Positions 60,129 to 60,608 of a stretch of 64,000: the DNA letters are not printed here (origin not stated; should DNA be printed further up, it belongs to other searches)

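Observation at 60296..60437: Buried relic of an IS91-family transposase between two convergent genes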

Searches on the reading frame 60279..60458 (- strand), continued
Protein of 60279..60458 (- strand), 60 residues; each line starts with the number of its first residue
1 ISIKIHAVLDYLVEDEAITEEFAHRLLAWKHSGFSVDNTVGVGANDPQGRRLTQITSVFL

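Call 32: find_homologous_proteins(query=A3, max_evalue=0.001)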
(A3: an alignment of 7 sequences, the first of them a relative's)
Query A3 (7 sequences) (102 aa, profile of the alignment): 574 proteins with E <= 0.001 among 8000 candidates; the best 120 are listed.
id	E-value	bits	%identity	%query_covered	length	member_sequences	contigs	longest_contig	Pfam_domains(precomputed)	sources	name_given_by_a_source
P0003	1.4e-46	174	100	100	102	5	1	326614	-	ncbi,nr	ncbi:MAG: transposase [Arenicellales bacterium]|nr:transposase [Arenicellales bacterium]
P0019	1.0e-45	171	94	91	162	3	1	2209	PF04986.19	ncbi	-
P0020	2.1e-45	170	90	94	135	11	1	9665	-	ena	-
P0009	4.1e-45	169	70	85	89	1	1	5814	-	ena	-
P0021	2.9e-43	163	90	88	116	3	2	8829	-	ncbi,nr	ncbi:MAG: hypothetical protein QGI70_14995, partial [Paracoccaceae bacterium]|nr:hypothetical protei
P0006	1.9e-40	154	69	83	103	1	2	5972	-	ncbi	-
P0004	2.1e-40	154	85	84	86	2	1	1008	-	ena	-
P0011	2.5e-40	154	76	74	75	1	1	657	-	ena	-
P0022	1.2e-37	145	62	91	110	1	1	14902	-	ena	-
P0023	2.8e-34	135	92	65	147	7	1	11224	PF00929.32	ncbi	-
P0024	7.4e-34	133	64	95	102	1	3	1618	-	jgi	-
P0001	2.2e-33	132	92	63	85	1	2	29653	-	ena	-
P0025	1.2e-31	126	94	71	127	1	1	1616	PF04986.19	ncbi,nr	ncbi:MAG TPA: transposase, partial [Arenicellales bacterium]|nr:transposase [Arenicellales bacterium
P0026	9.1e-31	123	61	94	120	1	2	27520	PF04986.19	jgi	jgi:hypothetical protein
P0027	1.2e-29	120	73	80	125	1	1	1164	PF04986.19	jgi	jgi:hypothetical protein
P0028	2.0e-28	116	60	100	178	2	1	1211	PF04986.19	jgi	-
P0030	1.9e-26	109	61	97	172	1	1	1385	PF04986.19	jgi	jgi:hypothetical protein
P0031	8.7e-26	107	91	67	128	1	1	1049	PF04986.19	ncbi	-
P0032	1.1e-25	107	60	100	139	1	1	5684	PF04986.19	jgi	-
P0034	7.2e-25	104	57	100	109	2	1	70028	PF04986.19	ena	-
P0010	2.9e-24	102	83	52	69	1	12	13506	-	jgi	jgi:hypothetical protein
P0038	2.3e-23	100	54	100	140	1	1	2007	PF04986.19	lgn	-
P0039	2.3e-23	100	55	84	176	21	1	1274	PF04986.19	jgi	-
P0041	3.4e-23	99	57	100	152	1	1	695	PF04986.19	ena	-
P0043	9.5e-23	98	56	92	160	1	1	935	PF04986.19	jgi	-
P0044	3.1e-22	96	58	96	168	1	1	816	PF04986.19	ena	-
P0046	6.2e-22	95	54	93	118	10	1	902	PF04986.19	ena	-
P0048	9.7e-22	94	54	100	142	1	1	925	PF04986.19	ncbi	-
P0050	2.7e-21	93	52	100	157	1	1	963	PF04986.19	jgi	-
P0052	4.2e-21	92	55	100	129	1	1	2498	PF04986.19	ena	-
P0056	1.1e-20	91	51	100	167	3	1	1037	PF04986.19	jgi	-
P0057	1.3e-20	91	57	80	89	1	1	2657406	PF04986.19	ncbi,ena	-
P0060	3.4e-20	89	51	92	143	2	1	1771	PF04986.19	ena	-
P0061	3.4e-20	89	55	100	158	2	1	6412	PF04986.19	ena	-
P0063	4.1e-20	89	55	100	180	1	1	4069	PF04986.19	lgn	-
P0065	7.5e-20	88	51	100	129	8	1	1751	PF04986.19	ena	-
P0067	1.2e-19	88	53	100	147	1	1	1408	PF04986.19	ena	-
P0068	1.5e-19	87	49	100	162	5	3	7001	PF04986.19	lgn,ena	-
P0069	1.6e-19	87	48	93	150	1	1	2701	PF04986.19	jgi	-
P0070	3.2e-19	86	56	85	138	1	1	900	PF04986.19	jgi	jgi:hypothetical protein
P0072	2.4e-18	84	51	100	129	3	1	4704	PF04986.19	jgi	jgi:hypothetical protein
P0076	1.7e-17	81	48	99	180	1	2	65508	PF04986.19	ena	-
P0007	6.2e-17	79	90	39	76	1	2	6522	-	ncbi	-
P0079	9.2e-17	78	48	100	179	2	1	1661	PF04986.19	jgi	jgi:hypothetical protein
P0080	9.3e-17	78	57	71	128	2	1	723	PF04986.19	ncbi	-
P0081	1.8e-16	77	50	100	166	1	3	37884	PF04986.19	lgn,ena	-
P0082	2.4e-16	77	91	53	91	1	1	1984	PF04986.19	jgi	-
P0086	6.1e-16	76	48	79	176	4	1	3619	PF04986.19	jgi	jgi:hypothetical protein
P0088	6.8e-16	76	44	100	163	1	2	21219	PF04986.19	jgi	-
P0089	7.0e-16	76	50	84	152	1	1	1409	PF04986.19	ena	-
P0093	1.7e-15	74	50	100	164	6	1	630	PF04986.19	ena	-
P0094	2.1e-15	74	42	100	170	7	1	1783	PF04986.19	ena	-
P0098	4.1e-15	73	46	95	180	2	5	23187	PF04986.19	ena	-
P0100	6.3e-15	73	46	100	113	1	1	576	PF04986.19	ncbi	-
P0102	9.0e-15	72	40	96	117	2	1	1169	PF04986.19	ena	-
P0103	1.2e-14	72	47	91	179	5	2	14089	PF04986.19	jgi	-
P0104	1.2e-14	72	40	91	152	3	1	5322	PF04986.19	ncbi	-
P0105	1.6e-14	71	41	100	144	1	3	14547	PF04986.19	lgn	-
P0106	1.6e-14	71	42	100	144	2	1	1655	PF04986.19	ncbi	-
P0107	1.7e-14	71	45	100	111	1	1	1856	PF04986.19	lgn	-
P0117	9.6e-14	69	46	100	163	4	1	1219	PF04986.19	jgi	-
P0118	1.3e-13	68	45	81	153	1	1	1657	PF04986.19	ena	-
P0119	1.9e-13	68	42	100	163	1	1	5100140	PF04986.19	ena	-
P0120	2.1e-13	68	46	100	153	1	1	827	PF04986.19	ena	-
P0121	2.2e-13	68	41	84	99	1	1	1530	PF04986.19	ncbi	-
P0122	3.2e-13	67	49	75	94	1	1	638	PF04986.19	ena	-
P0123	4.2e-13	67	44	94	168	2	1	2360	PF04986.19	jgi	-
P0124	5.2e-13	66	47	87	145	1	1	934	PF04986.19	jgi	-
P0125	7.3e-13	66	47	90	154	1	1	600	PF04986.19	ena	-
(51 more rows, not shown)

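Call 34: find_related_loci(query=A3, collection=genome_contigs, flank=5000)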
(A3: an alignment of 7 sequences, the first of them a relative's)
Query A3 (102 aa) in genome_contigs; peptide patterns used: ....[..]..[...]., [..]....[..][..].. (x = any residue, [..] = any of these).
24 stretches matched a pattern; 4 encode a relative of the query (tblastn E <= 1e-3); 4 distinct loci.
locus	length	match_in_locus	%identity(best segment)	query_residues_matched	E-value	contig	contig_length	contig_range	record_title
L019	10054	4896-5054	83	28-80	2e-25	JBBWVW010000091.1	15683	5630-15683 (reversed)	MAG: Arenicellales bacterium isolate OC6_3000m_MAG_285 OC6_3000m_contig_685954, whole genome shotgun sequence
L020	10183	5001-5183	72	18-78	4e-25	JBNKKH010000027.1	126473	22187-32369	MAG: Sedimenticolaceae bacterium isolate H1H2.bin.44.orig k141_1591588, whole genome shotgun sequence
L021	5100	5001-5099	94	28-60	2e-16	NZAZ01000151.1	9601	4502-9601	MAG: Rhodospirillaceae bacterium isolate ARS16 MHASMcontig_628772, whole genome shotgun sequence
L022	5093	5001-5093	100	26-56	2e-16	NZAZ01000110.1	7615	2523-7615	MAG: Rhodospirillaceae bacterium isolate ARS16 MHASMcontig_612711, whole genome shotgun sequence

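Call 39: search_protein_representatives(alignment_id=A3)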
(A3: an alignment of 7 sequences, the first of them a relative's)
Query: 7 sequences, 86 profile positions. Proteins with E-value up to 0.001 (for the whole library): 1434; up to 1e-10: 193; up to 1e-30: 4. The best 150 are listed.
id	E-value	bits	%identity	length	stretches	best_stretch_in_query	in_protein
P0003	4.6e-47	173.9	-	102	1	2-86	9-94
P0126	2.1e-41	155.7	-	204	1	3-86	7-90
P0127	1.3e-37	143.6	-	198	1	2-85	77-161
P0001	7.1e-34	131.6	-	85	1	20-83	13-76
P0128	8.7e-28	112.1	-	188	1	2-86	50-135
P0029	1.7e-27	111.2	-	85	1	30-86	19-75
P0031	2.8e-26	107.3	-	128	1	2-60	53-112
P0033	4.3e-26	106.7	-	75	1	2-66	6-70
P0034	2.3e-25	104.4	-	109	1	2-86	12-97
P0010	9.3e-25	102.4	-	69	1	19-72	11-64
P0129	2.5e-24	101.0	-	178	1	2-86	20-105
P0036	3.2e-24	100.7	-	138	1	4-86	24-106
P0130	4.7e-24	100.2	-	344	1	2-86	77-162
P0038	7.3e-24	99.6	-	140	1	2-86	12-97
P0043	3.0e-23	97.6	-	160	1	2-86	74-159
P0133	3.7e-22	94.1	-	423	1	2-86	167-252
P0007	2.0e-17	79.0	-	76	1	42-82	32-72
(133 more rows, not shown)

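Call 49: find_encoding_contigs(protein=P0007, flank=6000, max_places=4)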
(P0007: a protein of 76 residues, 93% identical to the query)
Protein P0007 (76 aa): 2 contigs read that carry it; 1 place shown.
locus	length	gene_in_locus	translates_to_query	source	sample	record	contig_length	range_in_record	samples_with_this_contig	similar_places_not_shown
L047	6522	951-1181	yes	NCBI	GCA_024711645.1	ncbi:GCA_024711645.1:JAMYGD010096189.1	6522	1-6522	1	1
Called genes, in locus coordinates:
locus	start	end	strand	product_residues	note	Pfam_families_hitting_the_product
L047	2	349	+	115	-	?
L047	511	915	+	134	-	-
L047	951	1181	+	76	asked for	-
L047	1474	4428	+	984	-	PF00512:HisKA, PF02518:HATPase_c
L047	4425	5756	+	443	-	PF00072:Response_reg, PF00158:Sigma54_activat, PF14532:Sigma54_activ_2, PF00004:AAA (faint), PF07728:AAA_5 (weak), PF25601:AAA_lid_14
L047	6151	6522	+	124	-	?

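Call 52: search_protein_families(library=pfam, proteins=[P0133, P0130, P0126, L002:1874-3211:+, L001:1739-3319:+], max_evalue=0.001)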
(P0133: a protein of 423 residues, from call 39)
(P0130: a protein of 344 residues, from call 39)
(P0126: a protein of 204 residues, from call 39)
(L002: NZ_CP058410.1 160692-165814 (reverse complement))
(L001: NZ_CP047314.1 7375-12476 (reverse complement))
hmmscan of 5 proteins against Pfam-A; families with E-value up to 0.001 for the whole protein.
P0133 (423 aa): 2 families
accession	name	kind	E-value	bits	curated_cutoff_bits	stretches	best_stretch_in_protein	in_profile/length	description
PF14319.11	Zn_Tnp_IS91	-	2.2e-17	63.2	26.3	1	24-114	3-90/90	Transposase zinc-binding domain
PF04986.18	Y2_Tnp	-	1.1e-16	61.8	20.9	1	154-321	1-178/183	Putative transposase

P0130 (344 aa): 1 family
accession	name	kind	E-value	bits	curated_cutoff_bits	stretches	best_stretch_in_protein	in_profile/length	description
PF04986.18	Y2_Tnp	-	1.8e-21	77.4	20.9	1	64-231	1-179/183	Putative transposase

P0126 (204 aa): 1 family
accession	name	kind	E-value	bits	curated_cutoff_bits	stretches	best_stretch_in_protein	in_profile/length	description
PF04986.18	Y2_Tnp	-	1.1e-15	58.6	20.9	1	31-160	51-179/183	Putative transposase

L002:1874-3211:+ (445 aa): 2 families
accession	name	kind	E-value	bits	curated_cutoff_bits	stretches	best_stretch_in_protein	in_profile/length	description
PF04986.18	Y2_Tnp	-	4.5e-23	82.7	20.9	1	160-323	1-179/183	Putative transposase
PF14319.11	Zn_Tnp_IS91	-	8e-19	67.9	26.3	1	33-121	5-90/90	Transposase zinc-binding domain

L001:1739-3319:+ (526 aa): 2 families
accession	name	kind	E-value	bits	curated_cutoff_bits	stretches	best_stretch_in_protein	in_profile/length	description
PF04986.18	Y2_Tnp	-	4.1e-38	131.7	20.9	1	174-371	1-181/183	Putative transposase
PF14319.11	Zn_Tnp_IS91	-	4.3e-20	71.9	26.3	1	45-126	11-90/90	Transposase zinc-binding domain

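Call 53: search_protein_families(library=ncbifam, proteins=[P0133, P0130, P0126, L002:1874-3211:+, L001:1739-3319:+], max_evalue=0.001)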
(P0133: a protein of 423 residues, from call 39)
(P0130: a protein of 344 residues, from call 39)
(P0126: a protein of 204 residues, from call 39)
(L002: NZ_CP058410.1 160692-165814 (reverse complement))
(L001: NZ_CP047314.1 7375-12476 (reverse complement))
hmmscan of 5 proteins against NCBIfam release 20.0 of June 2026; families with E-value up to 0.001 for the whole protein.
P0133 (423 aa): 3 families
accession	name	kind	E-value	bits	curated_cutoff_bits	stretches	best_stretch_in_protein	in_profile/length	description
NF033538.2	transpos_IS91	equivalog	2.2e-45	155.2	125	1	21-371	4-355/356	IS91 family transposase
NF052416.1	ISCR_clade_Ia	exception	5.3e-31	107.7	925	2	6-183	23-208/509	ISCR element clade Ia family transposase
TIGR02605.1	CxxC_CxxC_SSSS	subfamily_domain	0.00057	19.9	31.3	0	62-89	7-36/52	FmdB family zinc ribbon protein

P0130 (344 aa): 2 families
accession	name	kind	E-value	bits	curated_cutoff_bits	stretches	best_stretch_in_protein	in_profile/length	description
NF033538.2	transpos_IS91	equivalog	3.5e-35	121.7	125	1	9-287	78-355/356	IS91 family transposase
NF052416.1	ISCR_clade_Ia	exception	5.6e-20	71.3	925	2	140-309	313-488/509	ISCR element clade Ia family transposase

P0126 (204 aa): 1 family
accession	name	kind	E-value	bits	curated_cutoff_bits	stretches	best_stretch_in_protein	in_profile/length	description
NF033538.2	transpos_IS91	equivalog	5.4e-14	52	125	1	10-172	154-322/356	IS91 family transposase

L002:1874-3211:+ (445 aa): 2 families
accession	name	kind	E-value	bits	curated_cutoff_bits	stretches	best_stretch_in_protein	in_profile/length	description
NF033538.2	transpos_IS91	equivalog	4.7e-51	173.9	125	1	31-377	7-354/356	IS91 family transposase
NF052416.1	ISCR_clade_Ia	exception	2.3e-39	135.3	925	2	6-189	24-208/509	ISCR element clade Ia family transposase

L001:1739-3319:+ (526 aa): 2 families
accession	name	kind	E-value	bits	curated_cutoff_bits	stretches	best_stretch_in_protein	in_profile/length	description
NF052416.1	ISCR_clade_Ia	exception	1.1e-75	255.1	925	2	2-260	18-254/509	ISCR element clade Ia family transposase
NF033538.2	transpos_IS91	equivalog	2.4e-27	95.9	125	1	46-375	16-313/356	IS91 family transposase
